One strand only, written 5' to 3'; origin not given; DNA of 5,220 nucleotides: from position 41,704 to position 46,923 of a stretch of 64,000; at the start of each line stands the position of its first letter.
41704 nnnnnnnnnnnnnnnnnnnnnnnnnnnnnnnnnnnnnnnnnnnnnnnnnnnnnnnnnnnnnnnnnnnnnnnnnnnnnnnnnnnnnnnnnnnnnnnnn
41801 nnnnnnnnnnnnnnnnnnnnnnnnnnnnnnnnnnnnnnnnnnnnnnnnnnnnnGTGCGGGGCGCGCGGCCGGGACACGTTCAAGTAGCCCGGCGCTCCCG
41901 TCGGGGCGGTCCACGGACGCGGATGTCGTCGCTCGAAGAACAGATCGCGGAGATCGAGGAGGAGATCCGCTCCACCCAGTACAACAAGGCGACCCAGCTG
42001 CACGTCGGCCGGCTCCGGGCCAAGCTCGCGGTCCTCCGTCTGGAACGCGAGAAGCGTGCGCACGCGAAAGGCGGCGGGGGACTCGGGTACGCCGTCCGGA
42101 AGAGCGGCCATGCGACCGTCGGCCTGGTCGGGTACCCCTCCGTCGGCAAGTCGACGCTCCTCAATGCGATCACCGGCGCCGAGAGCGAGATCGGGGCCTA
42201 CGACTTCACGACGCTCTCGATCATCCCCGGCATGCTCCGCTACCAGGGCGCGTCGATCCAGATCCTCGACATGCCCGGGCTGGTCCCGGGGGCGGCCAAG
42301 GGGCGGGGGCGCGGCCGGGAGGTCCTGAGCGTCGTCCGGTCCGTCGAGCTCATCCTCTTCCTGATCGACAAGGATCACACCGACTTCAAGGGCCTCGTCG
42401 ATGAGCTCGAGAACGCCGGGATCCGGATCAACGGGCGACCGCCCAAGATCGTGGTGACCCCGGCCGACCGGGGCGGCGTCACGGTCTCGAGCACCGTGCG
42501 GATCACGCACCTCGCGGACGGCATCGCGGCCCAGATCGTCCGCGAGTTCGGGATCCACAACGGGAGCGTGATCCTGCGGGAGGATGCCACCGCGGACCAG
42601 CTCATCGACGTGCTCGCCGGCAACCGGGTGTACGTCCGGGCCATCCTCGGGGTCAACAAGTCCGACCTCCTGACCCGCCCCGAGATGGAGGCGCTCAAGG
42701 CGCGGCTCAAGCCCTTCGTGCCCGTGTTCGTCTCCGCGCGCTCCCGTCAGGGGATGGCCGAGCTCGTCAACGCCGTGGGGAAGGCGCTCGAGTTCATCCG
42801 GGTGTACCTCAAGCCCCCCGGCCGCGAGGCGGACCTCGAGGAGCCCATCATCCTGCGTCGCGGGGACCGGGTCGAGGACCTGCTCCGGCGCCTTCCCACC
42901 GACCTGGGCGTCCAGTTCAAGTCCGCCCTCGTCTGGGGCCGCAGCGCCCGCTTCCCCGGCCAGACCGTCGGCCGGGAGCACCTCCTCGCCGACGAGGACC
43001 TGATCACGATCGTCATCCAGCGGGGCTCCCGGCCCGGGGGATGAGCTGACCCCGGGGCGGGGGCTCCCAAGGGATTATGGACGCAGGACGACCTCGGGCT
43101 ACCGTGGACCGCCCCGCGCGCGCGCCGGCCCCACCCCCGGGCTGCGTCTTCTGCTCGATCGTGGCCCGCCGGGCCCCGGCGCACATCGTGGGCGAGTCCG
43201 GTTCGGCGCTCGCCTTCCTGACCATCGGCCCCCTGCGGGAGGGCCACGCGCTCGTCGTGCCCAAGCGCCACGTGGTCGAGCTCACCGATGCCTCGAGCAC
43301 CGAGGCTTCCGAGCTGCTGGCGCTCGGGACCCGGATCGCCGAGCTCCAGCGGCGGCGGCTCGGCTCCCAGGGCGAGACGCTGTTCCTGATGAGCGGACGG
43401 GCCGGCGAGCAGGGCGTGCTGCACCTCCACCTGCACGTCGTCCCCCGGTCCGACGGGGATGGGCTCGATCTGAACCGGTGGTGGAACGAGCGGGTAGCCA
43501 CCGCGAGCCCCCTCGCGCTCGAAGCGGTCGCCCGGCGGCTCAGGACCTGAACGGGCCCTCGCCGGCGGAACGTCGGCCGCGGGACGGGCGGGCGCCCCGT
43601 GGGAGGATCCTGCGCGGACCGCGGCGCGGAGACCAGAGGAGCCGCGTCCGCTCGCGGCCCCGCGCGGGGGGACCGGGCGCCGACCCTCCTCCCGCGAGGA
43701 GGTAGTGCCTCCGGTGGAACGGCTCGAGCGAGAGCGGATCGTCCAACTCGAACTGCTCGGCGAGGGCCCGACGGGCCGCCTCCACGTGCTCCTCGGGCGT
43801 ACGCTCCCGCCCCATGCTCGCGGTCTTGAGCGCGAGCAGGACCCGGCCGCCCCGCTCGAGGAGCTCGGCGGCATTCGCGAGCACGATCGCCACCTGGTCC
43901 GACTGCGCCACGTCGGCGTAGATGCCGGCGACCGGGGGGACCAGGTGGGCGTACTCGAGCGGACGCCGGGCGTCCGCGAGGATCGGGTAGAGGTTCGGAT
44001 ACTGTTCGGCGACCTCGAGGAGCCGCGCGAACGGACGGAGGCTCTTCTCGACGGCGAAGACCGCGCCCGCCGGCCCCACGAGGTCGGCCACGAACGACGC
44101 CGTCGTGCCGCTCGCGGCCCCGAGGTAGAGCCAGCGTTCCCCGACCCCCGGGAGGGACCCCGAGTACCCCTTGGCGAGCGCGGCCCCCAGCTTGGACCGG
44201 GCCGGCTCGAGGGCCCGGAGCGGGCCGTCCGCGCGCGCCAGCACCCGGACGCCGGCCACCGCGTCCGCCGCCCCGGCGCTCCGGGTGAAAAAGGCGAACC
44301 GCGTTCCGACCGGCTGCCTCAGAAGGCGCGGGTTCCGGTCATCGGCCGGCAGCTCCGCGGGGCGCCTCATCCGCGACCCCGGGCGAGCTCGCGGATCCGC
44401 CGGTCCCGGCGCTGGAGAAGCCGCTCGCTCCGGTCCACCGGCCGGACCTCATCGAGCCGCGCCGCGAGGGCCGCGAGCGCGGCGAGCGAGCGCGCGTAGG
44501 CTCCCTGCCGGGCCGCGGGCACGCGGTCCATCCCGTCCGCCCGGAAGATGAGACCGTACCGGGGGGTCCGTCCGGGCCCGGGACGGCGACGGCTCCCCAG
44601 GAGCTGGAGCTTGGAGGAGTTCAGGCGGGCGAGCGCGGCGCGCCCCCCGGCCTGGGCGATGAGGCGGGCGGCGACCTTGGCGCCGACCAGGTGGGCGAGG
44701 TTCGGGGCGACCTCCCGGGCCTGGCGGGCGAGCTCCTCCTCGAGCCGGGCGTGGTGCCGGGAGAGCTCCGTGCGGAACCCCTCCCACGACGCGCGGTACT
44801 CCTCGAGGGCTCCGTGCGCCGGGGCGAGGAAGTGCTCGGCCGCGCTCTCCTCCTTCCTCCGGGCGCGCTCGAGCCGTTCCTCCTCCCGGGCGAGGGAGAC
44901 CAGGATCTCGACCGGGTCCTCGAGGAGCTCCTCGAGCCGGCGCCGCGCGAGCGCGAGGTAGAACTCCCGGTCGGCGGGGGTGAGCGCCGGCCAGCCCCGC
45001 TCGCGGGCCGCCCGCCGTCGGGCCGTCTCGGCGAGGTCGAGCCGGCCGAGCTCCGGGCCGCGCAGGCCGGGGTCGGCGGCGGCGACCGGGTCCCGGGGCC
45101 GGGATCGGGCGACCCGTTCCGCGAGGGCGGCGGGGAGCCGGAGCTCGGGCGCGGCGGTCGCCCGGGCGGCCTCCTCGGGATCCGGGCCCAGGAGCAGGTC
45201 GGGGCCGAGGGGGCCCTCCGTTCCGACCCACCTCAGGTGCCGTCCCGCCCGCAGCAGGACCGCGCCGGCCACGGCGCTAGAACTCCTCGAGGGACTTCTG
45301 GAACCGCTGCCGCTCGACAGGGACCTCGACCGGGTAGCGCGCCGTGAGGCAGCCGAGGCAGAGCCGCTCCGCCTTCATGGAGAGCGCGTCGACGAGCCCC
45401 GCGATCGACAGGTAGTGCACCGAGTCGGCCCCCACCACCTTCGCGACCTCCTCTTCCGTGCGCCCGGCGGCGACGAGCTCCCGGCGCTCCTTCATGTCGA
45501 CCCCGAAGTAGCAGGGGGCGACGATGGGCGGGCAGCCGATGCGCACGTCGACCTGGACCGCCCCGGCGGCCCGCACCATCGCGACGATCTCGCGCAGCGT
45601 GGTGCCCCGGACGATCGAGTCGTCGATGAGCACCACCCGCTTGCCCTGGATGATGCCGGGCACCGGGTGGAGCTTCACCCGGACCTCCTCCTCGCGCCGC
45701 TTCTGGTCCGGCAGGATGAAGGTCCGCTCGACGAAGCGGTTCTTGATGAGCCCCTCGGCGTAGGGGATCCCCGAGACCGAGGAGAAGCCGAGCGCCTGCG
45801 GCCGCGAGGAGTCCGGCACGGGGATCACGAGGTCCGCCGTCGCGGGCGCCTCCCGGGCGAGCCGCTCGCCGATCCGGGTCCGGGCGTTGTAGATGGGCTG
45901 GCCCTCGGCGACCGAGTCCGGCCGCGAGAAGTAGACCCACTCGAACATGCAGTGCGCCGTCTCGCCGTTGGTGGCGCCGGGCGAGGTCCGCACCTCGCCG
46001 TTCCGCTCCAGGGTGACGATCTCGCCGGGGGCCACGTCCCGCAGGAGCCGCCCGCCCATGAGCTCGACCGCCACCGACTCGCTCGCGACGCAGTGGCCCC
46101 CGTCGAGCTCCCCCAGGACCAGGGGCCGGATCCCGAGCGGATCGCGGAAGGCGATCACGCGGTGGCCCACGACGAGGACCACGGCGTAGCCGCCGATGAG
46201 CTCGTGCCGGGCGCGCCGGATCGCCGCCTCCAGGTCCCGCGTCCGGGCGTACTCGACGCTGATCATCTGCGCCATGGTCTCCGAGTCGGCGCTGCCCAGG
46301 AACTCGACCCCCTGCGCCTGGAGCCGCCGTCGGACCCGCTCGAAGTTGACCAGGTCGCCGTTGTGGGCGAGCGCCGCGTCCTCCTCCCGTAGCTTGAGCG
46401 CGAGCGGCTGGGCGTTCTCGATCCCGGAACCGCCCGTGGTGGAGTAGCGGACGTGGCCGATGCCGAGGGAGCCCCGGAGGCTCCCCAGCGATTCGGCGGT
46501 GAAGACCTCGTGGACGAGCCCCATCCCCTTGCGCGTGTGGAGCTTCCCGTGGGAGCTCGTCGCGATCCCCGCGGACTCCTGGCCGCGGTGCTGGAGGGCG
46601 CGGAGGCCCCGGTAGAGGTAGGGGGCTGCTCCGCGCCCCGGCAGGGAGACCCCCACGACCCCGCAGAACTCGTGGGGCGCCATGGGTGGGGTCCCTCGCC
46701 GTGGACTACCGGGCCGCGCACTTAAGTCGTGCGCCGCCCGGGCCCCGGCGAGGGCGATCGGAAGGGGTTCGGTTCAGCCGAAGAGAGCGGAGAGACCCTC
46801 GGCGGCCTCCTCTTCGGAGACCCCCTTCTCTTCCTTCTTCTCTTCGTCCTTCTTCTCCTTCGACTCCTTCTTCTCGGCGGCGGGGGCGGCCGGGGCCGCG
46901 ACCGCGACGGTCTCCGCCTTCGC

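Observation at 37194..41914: Four-gene operon: FtsK/HerA/VirD4-like translocase ATPase followed by one intact and two P-loop-degenerate KaiC/RecA-like proteins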

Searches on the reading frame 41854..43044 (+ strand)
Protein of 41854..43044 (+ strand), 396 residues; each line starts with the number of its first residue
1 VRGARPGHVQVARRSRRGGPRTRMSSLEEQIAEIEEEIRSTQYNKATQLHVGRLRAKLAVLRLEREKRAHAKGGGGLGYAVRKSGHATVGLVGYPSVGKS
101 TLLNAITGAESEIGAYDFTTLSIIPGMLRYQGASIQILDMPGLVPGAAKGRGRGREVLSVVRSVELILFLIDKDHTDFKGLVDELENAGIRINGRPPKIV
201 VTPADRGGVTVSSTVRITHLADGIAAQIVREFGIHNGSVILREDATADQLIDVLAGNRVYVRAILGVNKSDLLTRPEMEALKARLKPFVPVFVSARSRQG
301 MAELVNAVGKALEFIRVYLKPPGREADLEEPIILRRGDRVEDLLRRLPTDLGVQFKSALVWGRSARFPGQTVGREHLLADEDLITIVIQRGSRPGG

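Call 12: search_protein_families(library=pfam, proteins=[window:41854-43044:+], max_evalue=0.01)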
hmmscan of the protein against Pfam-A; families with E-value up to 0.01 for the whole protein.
window:41854-43044:+ (396 aa): 7 families
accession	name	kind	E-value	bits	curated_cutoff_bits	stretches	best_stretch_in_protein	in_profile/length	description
PF01926.29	MMR_HSR1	-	5.1e-24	85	21.9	1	88-201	1-111/113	50S ribosome-binding GTPase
PF16897.10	MMR_HSR1_Xtn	-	7e-24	84.3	35.2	1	206-313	1-105/106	C-terminal region of MMR_HSR1 domain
PF02421.24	FeoB_N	-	3.1e-12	46.7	27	1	88-143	2-57/156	Ferrous iron transport protein B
PF02824.27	TGS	-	1.7e-10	41.2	22.2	1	315-387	1-59/60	TGS domain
PF00350.29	Dynamin_N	-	0.00015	22.3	27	0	89-110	1-22/168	Dynamin family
PF03193.22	RsgA_GTPase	-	0.00015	22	30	0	87-109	107-129/174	RsgA GTPase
PF03308.22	MeaB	-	0.0087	15.5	23.1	0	80-109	26-56/273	Methylmalonyl Co-A mutase-associated GTPase MeaB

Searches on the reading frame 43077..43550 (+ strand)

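Call 12: search_protein_families(library=pfam, proteins=[window:43077-43550:+], max_evalue=0.01)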
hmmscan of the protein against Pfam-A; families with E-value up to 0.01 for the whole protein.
window:43077-43550:+ (157 aa): 3 families
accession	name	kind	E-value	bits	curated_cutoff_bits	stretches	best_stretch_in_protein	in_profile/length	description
PF01230.28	HIT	-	1e-18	68.2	21.5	1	32-125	3-96/98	HIT domain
PF11969.13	DcpS_C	-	2.8e-09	37.9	24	1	23-123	2-101/114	Scavenger mRNA decapping enzyme C-term binding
PF04677.20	CwfJ_C_1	-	6e-05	23.3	21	1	20-123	11-108/122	Protein similar to CwfJ C-terminus 1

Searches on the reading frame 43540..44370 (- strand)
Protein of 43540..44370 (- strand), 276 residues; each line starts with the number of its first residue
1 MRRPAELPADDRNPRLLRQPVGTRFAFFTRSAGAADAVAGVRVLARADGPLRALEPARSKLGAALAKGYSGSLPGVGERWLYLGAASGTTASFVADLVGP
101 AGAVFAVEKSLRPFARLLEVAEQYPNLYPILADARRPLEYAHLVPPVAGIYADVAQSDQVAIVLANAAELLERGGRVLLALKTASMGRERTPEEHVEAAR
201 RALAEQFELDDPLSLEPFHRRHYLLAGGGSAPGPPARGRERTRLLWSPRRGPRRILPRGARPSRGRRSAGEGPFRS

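Call 12: search_protein_families(library=pfam, proteins=[window:43540-44370:-], max_evalue=0.01)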
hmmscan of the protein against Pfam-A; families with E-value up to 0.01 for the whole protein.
window:43540-44370:- (276 aa): 1 family
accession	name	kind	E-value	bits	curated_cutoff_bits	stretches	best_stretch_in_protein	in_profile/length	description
PF01269.23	Fibrillarin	-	1.8e-48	165.1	27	1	27-227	22-223/227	Fibrillarin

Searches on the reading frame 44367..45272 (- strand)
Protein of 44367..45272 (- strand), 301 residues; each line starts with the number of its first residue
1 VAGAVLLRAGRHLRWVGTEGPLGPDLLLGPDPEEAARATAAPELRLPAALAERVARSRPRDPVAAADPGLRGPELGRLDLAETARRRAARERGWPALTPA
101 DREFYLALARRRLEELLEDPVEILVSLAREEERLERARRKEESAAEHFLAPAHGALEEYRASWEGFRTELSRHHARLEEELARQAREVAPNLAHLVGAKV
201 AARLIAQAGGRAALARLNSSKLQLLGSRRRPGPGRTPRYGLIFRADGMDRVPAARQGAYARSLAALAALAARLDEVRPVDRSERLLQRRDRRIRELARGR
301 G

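Call 12: search_protein_families(library=pfam, proteins=[window:44367-45272:-], max_evalue=0.01)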
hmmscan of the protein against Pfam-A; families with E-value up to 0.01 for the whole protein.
window:44367-45272:- (301 aa): 1 family
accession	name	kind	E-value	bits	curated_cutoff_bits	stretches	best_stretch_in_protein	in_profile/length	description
PF01798.23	Nop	-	2.5e-23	83.2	25.4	1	169-279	95-212/228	snoRNA binding domain, fibrillarin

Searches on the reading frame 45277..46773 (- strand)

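Call 83: search_protein_families(library=pfam, proteins=[window:45277-46773:-], max_evalue=0.0001)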
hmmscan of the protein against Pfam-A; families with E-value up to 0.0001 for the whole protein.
window:45277-46773:- (498 aa): 4 families
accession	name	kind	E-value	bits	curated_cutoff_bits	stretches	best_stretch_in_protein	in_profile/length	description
PF13522.11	GATase_6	-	1.6e-16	60.9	27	1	100-232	9-130/130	Glutamine amidotransferase domain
PF13537.11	GATase_7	-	1.7e-14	54.3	25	1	119-235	11-120/123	Glutamine amidotransferase domain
PF13230.11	GATase_4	-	1.9e-07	30.8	23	1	99-171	69-141/272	Glutamine amidotransferases class-II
PF00156.33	Pribosyltran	-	2.9e-05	23.9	26.3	1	293-408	10-118/158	Phosphoribosyl transferase domain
